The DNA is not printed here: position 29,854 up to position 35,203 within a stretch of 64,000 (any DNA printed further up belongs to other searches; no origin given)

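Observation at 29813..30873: Abrupt junction: a 5' fragment of signal peptidase I fused head-to-tail to a 3' fragment of a large SF1 helicase, with a step down in GC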

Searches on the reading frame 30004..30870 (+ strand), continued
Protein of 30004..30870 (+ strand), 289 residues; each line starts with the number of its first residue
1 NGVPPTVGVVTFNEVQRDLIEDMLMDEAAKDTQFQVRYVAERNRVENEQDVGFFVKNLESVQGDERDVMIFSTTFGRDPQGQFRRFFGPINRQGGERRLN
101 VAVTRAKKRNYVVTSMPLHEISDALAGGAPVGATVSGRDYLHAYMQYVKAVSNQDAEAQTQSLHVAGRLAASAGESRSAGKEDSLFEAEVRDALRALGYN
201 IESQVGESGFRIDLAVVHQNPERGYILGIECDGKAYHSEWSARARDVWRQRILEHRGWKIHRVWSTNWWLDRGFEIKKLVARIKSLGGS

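Call 48: search_protein_families(library=padloc, proteins=[P0121, window:30004-30870:+], max_evalue=0.001)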
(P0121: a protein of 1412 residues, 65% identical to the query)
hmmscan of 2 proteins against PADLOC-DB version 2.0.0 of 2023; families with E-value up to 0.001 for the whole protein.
P0121 (1412 aa): 6 families
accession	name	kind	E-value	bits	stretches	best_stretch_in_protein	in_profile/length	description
PDLC05009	PDC-S37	-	6.8e-170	565.7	2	828-1408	813-1342/1550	-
PDLC02194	Hhe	-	4.5e-84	280.8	2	915-1410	1346-1786/1911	-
PDLC03924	MkoC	-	2.8e-31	106.5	1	948-1246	668-954/1136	-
PDLC03920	MkoA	-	2.1e-28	97.2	2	950-1241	791-1081/1112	-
PDLC03921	MkoA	-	1.9e-16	57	2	265-369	981-1093/1607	-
PDLC04140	mad8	-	1e-07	29.8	1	316-393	23-98/314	mads_8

window:30004-30870:+ (289 aa): 4 families
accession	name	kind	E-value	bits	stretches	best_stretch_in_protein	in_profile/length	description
PDLC05009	PDC-S37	-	7.8e-83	277.1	1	6-285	1094-1340/1550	-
PDLC02194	Hhe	-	1.5e-46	156.3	1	6-272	1532-1769/1911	-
PDLC03924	MkoC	-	1.6e-08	31.1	1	55-123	890-951/1136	-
PDLC03920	MkoA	-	4.5e-07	26.5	1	7-156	991-1105/1112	-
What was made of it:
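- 30004..30873 (+): hel' : the 3' remnant (289 codons, about 20%) of a ~1,400-aa SF1 helicase with a C-terminal MTES_1575/Vsr-like nuclease. The family matches PDC-S37 and Hhe. The reading frame is open and the conserved residues are intact. PADLOC PDC-S37 E 7.8e-83 and Hhe E 1.5e-46 (call 48).
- On SF1 (Upf1-like) helicase / Hhe, PDC-S37: The only evidence is profile similarity to PADLOC models (call 48).
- The family matches PDC-S37 and Hhe (call 48).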

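Call 49: search_protein_families(library=pfam, proteins=[P0121], max_evalue=0.01)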
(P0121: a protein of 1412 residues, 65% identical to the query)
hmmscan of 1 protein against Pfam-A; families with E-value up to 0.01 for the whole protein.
P0121 (1412 aa): 9 families
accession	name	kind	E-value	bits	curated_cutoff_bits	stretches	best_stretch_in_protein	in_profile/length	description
PF18741.7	MTES_1575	-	2.6e-33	114.4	38.2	1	1307-1404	1-96/96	REase_MTES_1575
PF13086.12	AAA_11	-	3.4e-22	79.9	27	2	307-463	3-147/257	AAA domain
PF13087.12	AAA_12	-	6.3e-17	62.2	27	1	1045-1234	16-192/195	AAA domain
PF13245.12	AAA_19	-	1.7e-08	35.2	25.1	1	310-391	1-68/134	AAA domain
PF01443.25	Viral_helicase1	-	3.4e-05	24.2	21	0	324-359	2-36/228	Viral superfamily 1 RNA helicase core domain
PF13604.12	AAA_30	-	3.5e-05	24.1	27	1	307-372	3-70/191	AAA domain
PF13195.11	DUF4011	-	0.0016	18.8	22.2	1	90-166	74-146/158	Protein of unknown function (DUF4011)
PF25199.1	nSTAND_NTPase5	-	0.0051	17.1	34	0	315-398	36-119/145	Novel STAND NTPase 5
PF13191.12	AAA_16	-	0.0075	17.2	32.6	1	318-407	20-109/167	AAA ATPase domain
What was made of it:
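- Tried and rejected: P0121 itself has only a sub-threshold DUF4011 hit (call 49).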

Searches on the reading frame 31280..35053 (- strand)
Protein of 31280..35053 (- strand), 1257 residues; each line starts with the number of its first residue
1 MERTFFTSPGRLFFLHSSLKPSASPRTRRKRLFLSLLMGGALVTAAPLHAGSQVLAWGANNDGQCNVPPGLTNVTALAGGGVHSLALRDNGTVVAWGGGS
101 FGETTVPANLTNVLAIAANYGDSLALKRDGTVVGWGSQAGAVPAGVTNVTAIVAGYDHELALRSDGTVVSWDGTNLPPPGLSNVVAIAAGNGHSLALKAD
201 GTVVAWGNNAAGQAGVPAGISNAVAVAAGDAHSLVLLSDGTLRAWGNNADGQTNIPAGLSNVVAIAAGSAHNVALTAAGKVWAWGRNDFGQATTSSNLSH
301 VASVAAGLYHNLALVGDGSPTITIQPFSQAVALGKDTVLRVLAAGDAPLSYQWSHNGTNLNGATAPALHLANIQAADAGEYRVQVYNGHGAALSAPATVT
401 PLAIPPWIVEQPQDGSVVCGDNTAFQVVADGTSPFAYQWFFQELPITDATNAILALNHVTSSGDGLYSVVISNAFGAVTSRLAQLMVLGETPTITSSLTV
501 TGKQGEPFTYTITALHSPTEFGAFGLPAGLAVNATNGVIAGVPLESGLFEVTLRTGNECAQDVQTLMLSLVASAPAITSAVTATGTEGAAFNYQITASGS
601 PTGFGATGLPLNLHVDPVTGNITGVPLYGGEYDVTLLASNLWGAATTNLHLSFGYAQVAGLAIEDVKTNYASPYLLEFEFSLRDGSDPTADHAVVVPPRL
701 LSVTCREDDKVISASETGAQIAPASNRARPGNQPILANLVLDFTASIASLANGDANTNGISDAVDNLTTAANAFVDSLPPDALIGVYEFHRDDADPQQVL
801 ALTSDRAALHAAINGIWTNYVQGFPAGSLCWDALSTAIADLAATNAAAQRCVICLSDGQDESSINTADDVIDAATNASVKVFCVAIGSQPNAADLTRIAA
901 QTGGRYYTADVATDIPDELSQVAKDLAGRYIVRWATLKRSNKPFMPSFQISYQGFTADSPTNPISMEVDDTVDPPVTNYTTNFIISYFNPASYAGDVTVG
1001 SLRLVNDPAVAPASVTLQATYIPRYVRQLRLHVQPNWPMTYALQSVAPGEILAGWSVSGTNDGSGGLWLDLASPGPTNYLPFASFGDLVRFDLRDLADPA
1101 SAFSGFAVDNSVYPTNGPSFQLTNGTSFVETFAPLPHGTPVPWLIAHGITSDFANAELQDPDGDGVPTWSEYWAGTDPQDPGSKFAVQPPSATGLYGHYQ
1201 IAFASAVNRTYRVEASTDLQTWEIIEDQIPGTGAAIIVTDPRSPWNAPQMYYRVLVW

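Call 4: search_protein_families(library=pfam, proteins=[window:31280-35053:-], max_evalue=0.01)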
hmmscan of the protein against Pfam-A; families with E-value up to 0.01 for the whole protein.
window:31280-35053:- (1257 aa): 9 families
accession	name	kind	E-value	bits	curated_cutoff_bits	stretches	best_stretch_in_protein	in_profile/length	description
PF13540.12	RCC1_2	-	4.5e-50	166.7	22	5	262-291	1-30/30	Regulator of chromosome condensation (RCC1) repeat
PF25390.1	WD40_RLD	-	2.7e-40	139.3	150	2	182-318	31-214/363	RCC1-like domain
PF13927.12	Ig_3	-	5.2e-15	56.1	30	2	320-387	2-78/78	Immunoglobulin domain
PF05345.18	He_PIG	-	4.4e-12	46.7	24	2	492-557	2-81/96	Putative Ig domain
PF07679.22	I-set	-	3.7e-11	43.4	23.7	2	320-392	1-82/90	Immunoglobulin I-set domain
PF00092.34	VWA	-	2.8e-08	34.6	23.8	1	766-915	19-168/174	von Willebrand factor type A domain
PF13768.12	VWA_3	-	1.7e-07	31.8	27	1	767-907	20-154/155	von Willebrand factor type A domain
PF13895.12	Ig_2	-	1.3e-05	25.7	27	1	326-400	8-78/79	Immunoglobulin domain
PF00415.24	RCC1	-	9.8e-05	23.3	21.7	0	279-291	2-14/50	Regulator of chromosome condensation (RCC1) repeat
